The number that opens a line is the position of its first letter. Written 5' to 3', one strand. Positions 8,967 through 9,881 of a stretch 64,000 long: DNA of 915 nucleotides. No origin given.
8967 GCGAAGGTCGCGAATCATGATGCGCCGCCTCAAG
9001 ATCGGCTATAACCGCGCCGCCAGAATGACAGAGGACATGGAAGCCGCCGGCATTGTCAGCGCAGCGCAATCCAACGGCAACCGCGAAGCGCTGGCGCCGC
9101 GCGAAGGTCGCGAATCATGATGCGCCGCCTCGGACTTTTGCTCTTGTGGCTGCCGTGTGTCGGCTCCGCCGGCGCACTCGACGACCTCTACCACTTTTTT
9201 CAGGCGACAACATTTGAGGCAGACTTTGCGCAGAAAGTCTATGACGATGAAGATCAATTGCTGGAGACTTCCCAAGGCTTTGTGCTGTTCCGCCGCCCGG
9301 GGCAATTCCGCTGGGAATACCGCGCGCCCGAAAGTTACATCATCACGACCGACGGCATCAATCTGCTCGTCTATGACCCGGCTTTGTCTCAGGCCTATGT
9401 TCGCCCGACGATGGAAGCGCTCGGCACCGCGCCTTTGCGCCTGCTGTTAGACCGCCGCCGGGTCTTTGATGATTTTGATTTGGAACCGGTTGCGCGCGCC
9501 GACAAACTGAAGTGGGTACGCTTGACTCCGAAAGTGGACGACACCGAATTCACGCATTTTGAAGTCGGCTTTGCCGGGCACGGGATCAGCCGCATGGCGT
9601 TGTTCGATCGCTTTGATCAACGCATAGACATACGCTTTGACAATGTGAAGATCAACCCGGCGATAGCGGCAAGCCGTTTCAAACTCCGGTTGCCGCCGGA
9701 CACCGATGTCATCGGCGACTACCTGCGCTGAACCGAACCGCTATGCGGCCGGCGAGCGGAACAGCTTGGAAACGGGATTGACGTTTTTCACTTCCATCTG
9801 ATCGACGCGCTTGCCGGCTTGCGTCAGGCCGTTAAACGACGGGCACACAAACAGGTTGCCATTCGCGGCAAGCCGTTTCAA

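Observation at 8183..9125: Seven tandem copies of the last 134 bp of ftsK form a chain of six ATGA-coupled mini-ORFs encoding FtsK-gamma fragments before lolA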

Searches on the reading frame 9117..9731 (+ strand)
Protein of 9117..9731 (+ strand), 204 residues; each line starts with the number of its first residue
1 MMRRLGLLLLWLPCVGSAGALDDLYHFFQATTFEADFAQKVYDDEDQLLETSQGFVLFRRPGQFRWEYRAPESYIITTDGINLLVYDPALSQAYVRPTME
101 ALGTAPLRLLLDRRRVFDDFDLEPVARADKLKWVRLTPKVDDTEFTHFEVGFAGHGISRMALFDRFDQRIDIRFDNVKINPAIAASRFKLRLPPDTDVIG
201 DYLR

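Call 9: find_encoding_contigs(protein=window:9117-9731:+, flank=6000, max_places=10)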
Protein window:9117-9731:+ (204 aa): no gene with exactly this product is on record in the collection.

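Call 11: find_related_loci(query=window:9117-9728:+, collection=genome_contigs, flank=6000)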
Query window:9117-9728:+ (204 aa) in genome_contigs; peptide patterns used: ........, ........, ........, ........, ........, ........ (x = any residue, [..] = any of these).
110 stretches matched a pattern, but none encodes a relative of the query by tblastn (E <= 1e-3).

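Call 12: find_homologous_proteins(query=window:9117-9728:+)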
Query window:9117-9728:+ (204 aa): 6 proteins with E <= 0.001 among 835 candidates.
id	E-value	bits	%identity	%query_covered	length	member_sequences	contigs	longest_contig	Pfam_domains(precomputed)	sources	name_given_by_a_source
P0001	2.3e-133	460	100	100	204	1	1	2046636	PF03548.23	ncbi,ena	-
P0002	3.2e-96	339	77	94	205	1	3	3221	PF03548.23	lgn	-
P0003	3.3e-89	316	72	92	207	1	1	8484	PF03548.23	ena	-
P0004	3.6e-70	254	59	100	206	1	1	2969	PF03548.23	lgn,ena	-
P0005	6.3e-67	243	57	99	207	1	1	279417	PF03548.23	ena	-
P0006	5.2e-45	172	49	87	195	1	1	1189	PF03548.23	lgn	-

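Call 13: find_encoding_contigs(protein=P0001, flank=3000, max_places=6)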
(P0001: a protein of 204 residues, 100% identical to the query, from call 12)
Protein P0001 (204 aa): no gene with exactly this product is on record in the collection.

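Call 14: find_encoding_contigs(protein=P0002, flank=5000, max_places=6)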
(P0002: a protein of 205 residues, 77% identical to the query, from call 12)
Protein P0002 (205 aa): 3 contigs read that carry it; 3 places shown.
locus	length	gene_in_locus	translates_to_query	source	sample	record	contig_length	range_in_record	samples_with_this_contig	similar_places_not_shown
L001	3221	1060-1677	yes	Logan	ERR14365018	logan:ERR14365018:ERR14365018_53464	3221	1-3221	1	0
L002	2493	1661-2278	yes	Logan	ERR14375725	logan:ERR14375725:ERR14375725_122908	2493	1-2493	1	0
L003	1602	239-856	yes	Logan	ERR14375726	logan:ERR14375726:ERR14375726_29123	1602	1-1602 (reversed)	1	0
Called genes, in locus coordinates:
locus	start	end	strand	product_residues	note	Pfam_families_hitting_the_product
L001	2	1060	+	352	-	?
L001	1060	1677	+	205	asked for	PF03548:LolA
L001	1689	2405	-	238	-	-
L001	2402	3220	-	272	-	?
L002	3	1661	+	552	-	?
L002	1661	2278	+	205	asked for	PF03548:LolA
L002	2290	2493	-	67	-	?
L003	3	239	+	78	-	?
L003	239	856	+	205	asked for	PF03548:LolA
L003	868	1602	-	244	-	?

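Call 15: find_encoding_contigs(protein=P0003, flank=6000, max_places=6)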
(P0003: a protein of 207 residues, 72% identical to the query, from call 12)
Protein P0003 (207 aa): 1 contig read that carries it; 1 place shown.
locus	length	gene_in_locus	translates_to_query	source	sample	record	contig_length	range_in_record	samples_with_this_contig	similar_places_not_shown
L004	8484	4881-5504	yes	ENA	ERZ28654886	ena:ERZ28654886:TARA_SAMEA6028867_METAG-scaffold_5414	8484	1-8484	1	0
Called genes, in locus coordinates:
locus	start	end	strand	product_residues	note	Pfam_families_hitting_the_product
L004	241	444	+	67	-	-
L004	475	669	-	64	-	-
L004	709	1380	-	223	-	PF01209:Ubie_methyltran (weak), PF13489:Methyltransf_23, PF13847:Methyltransf_31, PF08241:Methyltransf_11, PF08242:Methyltransf_12, PF13649:Methyltransf_25, PF03141:Methyltransf_29 (weak)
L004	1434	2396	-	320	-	PF00890:FAD_binding_2 (faint), PF01266:DAO (faint), PF03486:HI0933_like (faint), PF07992:Pyr_redox_2, PF13738:Pyr_redox_3, PF00070:Pyr_redox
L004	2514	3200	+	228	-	-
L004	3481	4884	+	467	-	PF17854:FtsK_alpha, PF01580:FtsK_SpoIIIE, PF09397:FtsK_gamma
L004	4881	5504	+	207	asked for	PF03548:LolA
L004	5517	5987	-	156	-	PF01668:SmpB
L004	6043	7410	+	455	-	PF00209:SNF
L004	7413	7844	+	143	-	PF10604:Polyketide_cyc2, PF03364:Polyketide_cyc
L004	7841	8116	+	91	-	PF03658:Ub-RnfH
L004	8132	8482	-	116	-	?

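Call 16: list_cluster_members(proteins=[P0001])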
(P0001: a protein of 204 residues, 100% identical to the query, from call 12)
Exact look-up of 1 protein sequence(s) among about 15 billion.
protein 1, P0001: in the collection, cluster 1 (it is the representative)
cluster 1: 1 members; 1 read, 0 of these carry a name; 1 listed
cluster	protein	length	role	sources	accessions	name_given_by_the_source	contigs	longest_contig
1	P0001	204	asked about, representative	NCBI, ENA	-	-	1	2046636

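Call 25: search_protein_families(library=pfam, proteins=[window:9117-9728:+], max_evalue=0.01)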
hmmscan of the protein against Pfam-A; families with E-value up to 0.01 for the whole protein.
window:9117-9728:+ (204 aa): 1 family
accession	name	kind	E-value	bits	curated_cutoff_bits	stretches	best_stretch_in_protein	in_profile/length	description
PF03548.22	LolA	-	8.1e-39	133.5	23.6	1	30-190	3-164/165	Outer membrane lipoprotein carrier protein LolA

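Call 29: find_related_loci(query=window:9117-9728:+, collection=metagenome_contigs, flank=3000)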
Query window:9117-9728:+ (204 aa) in metagenome_contigs; peptide patterns used: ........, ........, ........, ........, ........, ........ (x = any residue, [..] = any of these).
129 stretches matched a pattern, but none encodes a relative of the query by tblastn (E <= 1e-3).

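Call 47: find_encoding_contigs(protein=P0005, flank=10000, max_places=2)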
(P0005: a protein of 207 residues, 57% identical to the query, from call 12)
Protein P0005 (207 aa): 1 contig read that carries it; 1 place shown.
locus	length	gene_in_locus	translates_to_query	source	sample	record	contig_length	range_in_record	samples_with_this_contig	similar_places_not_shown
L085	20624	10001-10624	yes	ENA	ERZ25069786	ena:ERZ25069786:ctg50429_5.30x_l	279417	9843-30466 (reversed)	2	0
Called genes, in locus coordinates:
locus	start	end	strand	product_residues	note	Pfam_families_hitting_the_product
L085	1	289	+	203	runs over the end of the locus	PF02508:Rnf-Nqr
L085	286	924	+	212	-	PF00730:HhH-GPD, PF00633:HHH, PF10576:EndIII_4Fe-2S (weak)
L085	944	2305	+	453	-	PF01235:Na_Ala_symp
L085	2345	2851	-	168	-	PF01936:NYN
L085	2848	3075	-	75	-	-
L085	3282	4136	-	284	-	PF02666:PS_Dcarbxylase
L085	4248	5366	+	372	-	PF01264:Chorismate_synt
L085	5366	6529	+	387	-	PF01306:LacY_symp, PF03825:Nuc_H_symport, PF07690:MFS_1, PF12832:MFS_1_like, PF07690:MFS_1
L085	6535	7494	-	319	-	PF00890:FAD_binding_2 (faint), PF01134:GIDA (faint), PF01266:DAO (faint), PF03486:HI0933_like (faint), PF07992:Pyr_redox_2, PF13738:Pyr_redox_3, PF00070:Pyr_redox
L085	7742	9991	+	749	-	PF13491:FtsK_4TM, PF17854:FtsK_alpha, PF01580:FtsK_SpoIIIE, PF09397:FtsK_gamma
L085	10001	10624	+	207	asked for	PF03548:LolA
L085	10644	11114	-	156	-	PF01668:SmpB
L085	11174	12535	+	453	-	PF00209:SNF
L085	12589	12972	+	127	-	PF03364:Polyketide_cyc, PF10604:Polyketide_cyc2 (weak)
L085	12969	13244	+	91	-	PF03658:Ub-RnfH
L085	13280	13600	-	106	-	PF00111:Fer2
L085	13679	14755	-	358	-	PF01168:Ala_racemase_N, PF00842:Ala_racemase_C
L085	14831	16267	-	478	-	PF00772:DnaB, PF13481:AAA_25, PF03796:DnaB_C, PF06745:ATPase (weak)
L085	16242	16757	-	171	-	PF01281:Ribosomal_L9_N, PF03948:Ribosomal_L9_C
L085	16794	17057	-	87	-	PF01084:Ribosomal_S18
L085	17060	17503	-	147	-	PF01250:Ribosomal_S6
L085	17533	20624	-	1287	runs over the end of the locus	PF05170:AsmA, PF13116:YhdP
